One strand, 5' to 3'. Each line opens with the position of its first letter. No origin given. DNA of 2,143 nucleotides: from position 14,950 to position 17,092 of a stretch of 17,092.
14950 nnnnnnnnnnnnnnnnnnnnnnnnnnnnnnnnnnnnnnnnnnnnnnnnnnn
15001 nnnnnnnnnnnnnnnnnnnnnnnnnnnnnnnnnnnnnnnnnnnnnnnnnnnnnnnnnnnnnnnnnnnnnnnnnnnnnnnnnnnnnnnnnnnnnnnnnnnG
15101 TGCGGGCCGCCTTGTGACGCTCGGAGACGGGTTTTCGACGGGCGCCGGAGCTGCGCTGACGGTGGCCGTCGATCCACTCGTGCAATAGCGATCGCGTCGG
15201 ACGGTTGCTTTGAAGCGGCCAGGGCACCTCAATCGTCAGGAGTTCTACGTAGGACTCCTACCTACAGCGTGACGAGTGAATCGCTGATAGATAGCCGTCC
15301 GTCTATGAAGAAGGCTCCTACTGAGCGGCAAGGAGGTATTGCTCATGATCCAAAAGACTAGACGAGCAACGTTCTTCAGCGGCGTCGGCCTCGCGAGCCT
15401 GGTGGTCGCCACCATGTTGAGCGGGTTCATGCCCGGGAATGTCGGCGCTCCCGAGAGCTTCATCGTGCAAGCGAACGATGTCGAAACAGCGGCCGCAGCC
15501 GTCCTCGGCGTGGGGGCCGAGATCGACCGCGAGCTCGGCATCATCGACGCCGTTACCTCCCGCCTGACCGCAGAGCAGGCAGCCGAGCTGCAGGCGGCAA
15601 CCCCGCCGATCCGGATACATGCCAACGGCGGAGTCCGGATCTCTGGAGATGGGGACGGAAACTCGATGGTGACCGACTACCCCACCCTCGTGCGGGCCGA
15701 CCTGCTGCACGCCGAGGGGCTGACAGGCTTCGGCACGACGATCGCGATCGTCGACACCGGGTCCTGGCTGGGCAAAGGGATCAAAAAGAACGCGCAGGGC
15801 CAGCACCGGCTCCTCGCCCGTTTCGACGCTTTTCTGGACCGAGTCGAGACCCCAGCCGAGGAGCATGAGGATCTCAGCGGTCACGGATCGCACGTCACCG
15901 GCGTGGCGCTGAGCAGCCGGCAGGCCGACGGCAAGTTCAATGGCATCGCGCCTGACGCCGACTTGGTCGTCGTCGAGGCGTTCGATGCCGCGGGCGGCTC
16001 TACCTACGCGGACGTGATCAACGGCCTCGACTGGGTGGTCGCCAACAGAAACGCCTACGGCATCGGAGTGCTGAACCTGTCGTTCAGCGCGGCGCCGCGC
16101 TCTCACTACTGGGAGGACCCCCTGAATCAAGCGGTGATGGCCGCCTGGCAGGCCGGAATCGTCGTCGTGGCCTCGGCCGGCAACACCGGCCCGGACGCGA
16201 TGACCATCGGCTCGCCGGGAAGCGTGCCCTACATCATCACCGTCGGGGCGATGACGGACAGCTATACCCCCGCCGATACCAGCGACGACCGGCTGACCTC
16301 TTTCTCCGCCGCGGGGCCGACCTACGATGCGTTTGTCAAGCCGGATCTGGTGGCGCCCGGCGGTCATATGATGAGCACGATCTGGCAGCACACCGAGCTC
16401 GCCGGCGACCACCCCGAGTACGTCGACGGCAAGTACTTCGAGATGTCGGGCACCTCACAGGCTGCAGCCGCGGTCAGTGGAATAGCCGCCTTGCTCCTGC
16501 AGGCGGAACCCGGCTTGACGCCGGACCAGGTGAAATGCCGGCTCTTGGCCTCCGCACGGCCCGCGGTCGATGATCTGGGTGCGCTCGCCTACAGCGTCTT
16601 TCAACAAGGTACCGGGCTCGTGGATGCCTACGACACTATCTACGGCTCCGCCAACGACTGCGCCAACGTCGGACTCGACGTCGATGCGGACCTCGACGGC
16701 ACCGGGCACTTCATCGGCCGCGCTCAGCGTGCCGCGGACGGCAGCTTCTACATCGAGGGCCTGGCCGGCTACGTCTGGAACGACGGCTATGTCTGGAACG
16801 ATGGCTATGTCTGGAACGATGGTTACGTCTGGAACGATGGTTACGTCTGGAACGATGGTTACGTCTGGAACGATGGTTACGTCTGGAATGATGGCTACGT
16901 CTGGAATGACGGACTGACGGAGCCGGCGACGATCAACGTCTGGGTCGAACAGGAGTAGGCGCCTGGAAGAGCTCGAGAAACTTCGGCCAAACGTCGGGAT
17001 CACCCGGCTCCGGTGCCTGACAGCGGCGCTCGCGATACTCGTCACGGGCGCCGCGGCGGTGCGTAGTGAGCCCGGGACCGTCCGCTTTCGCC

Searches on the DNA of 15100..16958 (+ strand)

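Call 95: search_rna_families(source=window, start=15100, end=15420, threshold=evalue, max_evalue=10)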
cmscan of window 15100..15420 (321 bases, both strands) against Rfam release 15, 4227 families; matches with E-value up to 10: 4.
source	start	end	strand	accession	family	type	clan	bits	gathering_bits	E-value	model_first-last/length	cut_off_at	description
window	15120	15173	-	RF03038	nhaA-II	Cis-reg;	-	14.4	70.4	9.2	1-84/84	no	nhaA-II RNA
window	15266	15326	+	RF01144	sR17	Gene; snRNA; snoRNA; CD-box;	-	13.1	36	1.1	1-55/55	no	Small nucleolar RNA sR17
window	15192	15247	+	RF03695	MIR6151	Gene; miRNA;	-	13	71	5.7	1-71/71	no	MIR6151 microRNA precursor family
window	15266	15326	+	RF01130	sR46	Gene; snRNA; snoRNA; CD-box;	-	11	50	4.2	1-56/56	no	Small nucleolar RNA sR46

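Call 100: search_rna_families(sources=[L005, L006, L007, L009, L021, L029, L030, L036, L137], threshold=gathering)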
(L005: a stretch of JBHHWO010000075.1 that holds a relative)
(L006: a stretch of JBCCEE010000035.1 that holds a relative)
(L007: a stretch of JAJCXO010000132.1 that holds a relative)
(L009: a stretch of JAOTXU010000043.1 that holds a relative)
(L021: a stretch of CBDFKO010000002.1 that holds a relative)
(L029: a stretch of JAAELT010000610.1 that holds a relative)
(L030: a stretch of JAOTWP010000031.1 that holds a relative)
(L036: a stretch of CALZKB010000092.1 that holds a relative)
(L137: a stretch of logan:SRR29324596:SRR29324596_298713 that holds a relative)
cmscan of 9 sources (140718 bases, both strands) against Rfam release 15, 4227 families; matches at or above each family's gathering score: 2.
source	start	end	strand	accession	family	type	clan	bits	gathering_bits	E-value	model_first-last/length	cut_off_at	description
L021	16240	16331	+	RF00059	TPP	Cis-reg; riboswitch;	-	57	54.3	3.5e-08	1-105/105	no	TPP riboswitch aptamer (THI element)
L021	1144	1215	+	RF00005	tRNA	Gene; tRNA;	CL00001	56.1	29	4.5e-09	1-71/71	no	tRNA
